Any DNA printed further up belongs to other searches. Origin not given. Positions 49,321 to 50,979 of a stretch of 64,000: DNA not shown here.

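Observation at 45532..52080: Two ~99% identical direct copies of fprA bracket a 4-kb cassette (recombinase remnant + Flg_new surface protein + GtrB-like GT2 + polytopic membrane protein): signature of Campbell-type integration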

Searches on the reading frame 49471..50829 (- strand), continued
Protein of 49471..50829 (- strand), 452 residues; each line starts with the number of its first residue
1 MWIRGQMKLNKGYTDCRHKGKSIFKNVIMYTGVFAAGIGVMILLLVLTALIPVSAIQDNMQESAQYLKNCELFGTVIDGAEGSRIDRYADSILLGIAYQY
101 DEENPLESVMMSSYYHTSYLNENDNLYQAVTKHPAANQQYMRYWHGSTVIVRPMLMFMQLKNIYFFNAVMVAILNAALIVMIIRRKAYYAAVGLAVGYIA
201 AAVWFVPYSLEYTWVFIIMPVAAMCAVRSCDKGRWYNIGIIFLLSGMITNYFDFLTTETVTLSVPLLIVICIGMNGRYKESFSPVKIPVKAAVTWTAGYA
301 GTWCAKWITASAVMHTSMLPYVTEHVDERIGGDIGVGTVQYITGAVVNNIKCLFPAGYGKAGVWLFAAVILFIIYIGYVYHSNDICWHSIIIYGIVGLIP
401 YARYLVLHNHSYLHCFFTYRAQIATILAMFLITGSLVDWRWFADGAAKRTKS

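Call 65: fold_search(model_id=the predicted structure, library=pdb)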
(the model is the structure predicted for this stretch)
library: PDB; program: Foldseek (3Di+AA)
matches with E <= 10: 124; with E <= 0.001: 0
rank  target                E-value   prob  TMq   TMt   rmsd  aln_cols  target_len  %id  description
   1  8pm6                  1.7e-01  0.13  0.12  0.08  29.6       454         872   11  Human bile salt export pump (BSEP) in complex with inhibitor GBM in nanodiscs (released 2023-11-22)
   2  8wjq                  2.2e-01  0.12  0.14  0.13  27.1       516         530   12  Cryo-EM structure of URAT1(R477S)-Urate complex (released 2024-08-28)
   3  4yay                  4.0e-01  0.12  0.15  0.16  22.0       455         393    9  XFEL structure of human Angiotensin Receptor (released 2015-04-22)
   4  7e32_R                4.4e-01  0.20  0.13  0.19  19.8       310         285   14  Serotonin 1D (5-HT1D) receptor-Gi protein complex (released 2021-04-21)
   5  6t1z                  6.1e-01  0.08  0.10  0.11  23.0       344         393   12  LmrP from L. lactis, in an outward-open conformation, bound to Hoechst 33342 (released 2020-07-29)
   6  9krl                  8.9e-01  0.04  0.11  0.07  29.5       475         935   11  Cryo-EM structure of human ABCC4 (cAMP-bound) (released 2025-09-24)
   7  9dlf_C                1.1e+00  0.28  0.29  0.23  14.2       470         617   11  Arabinosyltransferase AftB in complex with Fab_B3 (released 2025-06-25)
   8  6tp6_B                1.2e+00  0.09  0.12  0.16  22.4       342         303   10  Crystal structure of the Orexin-1 receptor in complex with filorexant (released 2020-01-01)
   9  8wjg                  1.2e+00  0.06  0.13  0.12  26.9       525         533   10  Cryo-EM structure of URAT1(R477S) (released 2024-08-28)
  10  8uhb_A                1.3e+00  0.12  0.15  0.19  18.9       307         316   14  Cryo-EM Structure of the Ro5256390-bound hTA1-Gs heterotrimer signaling complex (released 2024-01-10)
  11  9izh_R                1.3e+00  0.11  0.14  0.19  18.5       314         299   14  Cryo-EM structure of LPA1-G13 complex with LPA (released 2025-01-01)
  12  8age_A                1.4e+00  0.16  0.25  0.20  18.5       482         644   13  Structure of yeast oligosaccharylransferase complex with acceptor peptide bound (released 2022-12-07)
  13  8px9_A                1.4e+00  0.06  0.12  0.10  26.5       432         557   10  Structure of the antibacterial peptide ABC transporter McjD, solved at wavelength 2.75 A (released 2023-10-25)
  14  6ezn_F                1.5e+00  0.18  0.25  0.20  18.5       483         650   11  Cryo-EM structure of the yeast oligosaccharyltransferase (OST) complex (released 2018-01-17)
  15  8w1a_A                1.5e+00  0.08  0.13  0.17  19.3       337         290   12  Cryo-EM Structure of KSHV ORF74 Apo Dimer at 2.8A (released 2025-08-27)
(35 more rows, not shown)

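Call 67: search_protein_families(library=pfam, proteins=[L150:2704-4146:+, L150:4200-4967:+, L150:6300-7211:+, L150:7237-8280:+, L150:8332-8931:+], max_evalue=0.001)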
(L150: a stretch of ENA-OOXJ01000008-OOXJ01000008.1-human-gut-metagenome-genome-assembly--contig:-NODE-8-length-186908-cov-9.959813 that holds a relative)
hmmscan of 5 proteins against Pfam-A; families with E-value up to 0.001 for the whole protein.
L150:2704-4146:+ (480 aa): 2 families
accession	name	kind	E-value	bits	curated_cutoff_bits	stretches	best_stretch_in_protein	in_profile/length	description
PF01564.23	Spermine_synth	-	1.5e-12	47.9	22.9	1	246-356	17-133/186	Spermine/spermidine synthase domain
PF13649.12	Methyltransf_25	-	0.00016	22.8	27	1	253-347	3-95/97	Methyltransferase domain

L150:4200-4967:+ (255 aa): 1 family
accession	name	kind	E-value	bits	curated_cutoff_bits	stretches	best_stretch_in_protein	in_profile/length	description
PF02698.23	DUF218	-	1.5e-32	112.7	27.6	1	103-245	1-133/133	DUF218 domain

L150:6300-7211:+ (303 aa): 1 family
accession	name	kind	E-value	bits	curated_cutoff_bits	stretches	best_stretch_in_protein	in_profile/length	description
PF09479.16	Flg_new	-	1.1e-07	32.3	27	1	154-220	3-65/65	Listeria-Bacteroides repeat domain (List_Bact_rpt)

L150:7237-8280:+ (347 aa): 1 family
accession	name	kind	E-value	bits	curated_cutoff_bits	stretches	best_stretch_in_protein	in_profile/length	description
PF01795.25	Methyltransf_5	-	2e-71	241.5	27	1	48-345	3-308/309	MraW methylase family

L150:8332-8931:+ (199 aa): 0 families

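Call 75: search_protein_families(library=pfam, proteins=[L128:4266-5282:-, L128:5445-6137:-], max_evalue=0.001)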
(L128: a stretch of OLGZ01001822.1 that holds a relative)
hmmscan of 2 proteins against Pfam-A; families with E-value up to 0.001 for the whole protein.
L128:4266-5282:- (338 aa): 1 family
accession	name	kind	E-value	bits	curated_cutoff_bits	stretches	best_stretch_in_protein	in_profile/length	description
PF00589.27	Phage_integrase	-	4e-17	62.9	27.1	1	174-326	5-169/172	Phage integrase family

L128:5445-6137:- (230 aa): 0 families

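Call 85: search_protein_representatives(alignment_id=A1)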
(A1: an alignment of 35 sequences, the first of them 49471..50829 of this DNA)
Query: 35 sequences, 433 profile positions. Proteins with E-value up to 0.001 (for the whole library): 4314; up to 1e-10: 3462; up to 1e-30: 1731. The best 150 are listed.
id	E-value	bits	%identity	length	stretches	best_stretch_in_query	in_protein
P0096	4.3e-220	747.4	-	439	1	1-424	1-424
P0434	4.0e-169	579.5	-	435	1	7-432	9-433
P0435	2.2e-167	573.7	-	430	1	8-423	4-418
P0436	1.0e-160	551.7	-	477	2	1-208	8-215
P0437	3.3e-158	543.5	-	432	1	7-428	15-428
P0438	7.2e-157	539.1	-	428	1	4-424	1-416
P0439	1.4e-154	531.5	-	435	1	3-432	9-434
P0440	1.2e-153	528.4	-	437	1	7-431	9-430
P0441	3.8e-150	516.9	-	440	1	9-427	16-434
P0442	5.6e-150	516.4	-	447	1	2-419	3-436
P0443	6.3e-148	509.6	-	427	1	1-425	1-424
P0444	1.1e-146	505.6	-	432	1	5-421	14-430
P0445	5.8e-146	503.1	-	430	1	3-418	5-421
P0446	8.4e-146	502.6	-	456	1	2-419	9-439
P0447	3.9e-145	500.4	-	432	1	6-432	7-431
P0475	5.9e-131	453.7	-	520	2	7-210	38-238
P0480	2.2e-126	438.6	-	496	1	1-424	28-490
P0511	3.6e-110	385.2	-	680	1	1-423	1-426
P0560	4.8e-91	322.2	-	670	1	4-415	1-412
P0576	1.3e-84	301.0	-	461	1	15-430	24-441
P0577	1.6e-84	300.6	-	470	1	3-410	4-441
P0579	8.3e-84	298.3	-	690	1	8-414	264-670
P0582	2.8e-83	296.6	-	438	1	4-426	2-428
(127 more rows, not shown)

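Call 86: search_protein_families(library=pfam, proteins=[P0511, P0560, P0579, P0475, P0480, P0577, P0582, P0576], max_evalue=0.01)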
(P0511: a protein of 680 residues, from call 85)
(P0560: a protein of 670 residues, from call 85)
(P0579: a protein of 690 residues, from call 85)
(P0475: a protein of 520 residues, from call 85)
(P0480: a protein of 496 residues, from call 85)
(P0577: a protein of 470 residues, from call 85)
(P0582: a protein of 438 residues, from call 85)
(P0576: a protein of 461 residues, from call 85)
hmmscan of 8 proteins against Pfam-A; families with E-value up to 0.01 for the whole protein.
P0511 (680 aa): 1 family
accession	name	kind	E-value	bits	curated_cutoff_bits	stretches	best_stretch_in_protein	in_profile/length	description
PF00535.33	Glycos_transf_2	-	5.9e-26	91.8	23.3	1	459-619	1-166/168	Glycosyl transferase family 2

P0560 (670 aa): 1 family
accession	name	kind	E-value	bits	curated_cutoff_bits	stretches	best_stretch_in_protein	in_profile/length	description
PF00535.33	Glycos_transf_2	-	1.1e-25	90.9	23.3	1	446-604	1-163/168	Glycosyl transferase family 2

P0579 (690 aa): 3 families
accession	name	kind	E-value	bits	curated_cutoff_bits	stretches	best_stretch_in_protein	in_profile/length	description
PF00535.33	Glycos_transf_2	-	9.6e-32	110.7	23.3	1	4-170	1-166/168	Glycosyl transferase family 2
PF13641.12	Glyco_tranf_2_3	-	0.00022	21.8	27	1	3-94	3-97/230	Glycosyltransferase like family 2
PF13704.12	Glyco_tranf_2_4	-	0.0045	17.9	27.5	0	34-94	20-82/98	Glycosyl transferase family 2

P0475 (520 aa): 0 families

P0480 (496 aa): 0 families

P0577 (470 aa): 0 families

P0582 (438 aa): 0 families

P0576 (461 aa): 0 families
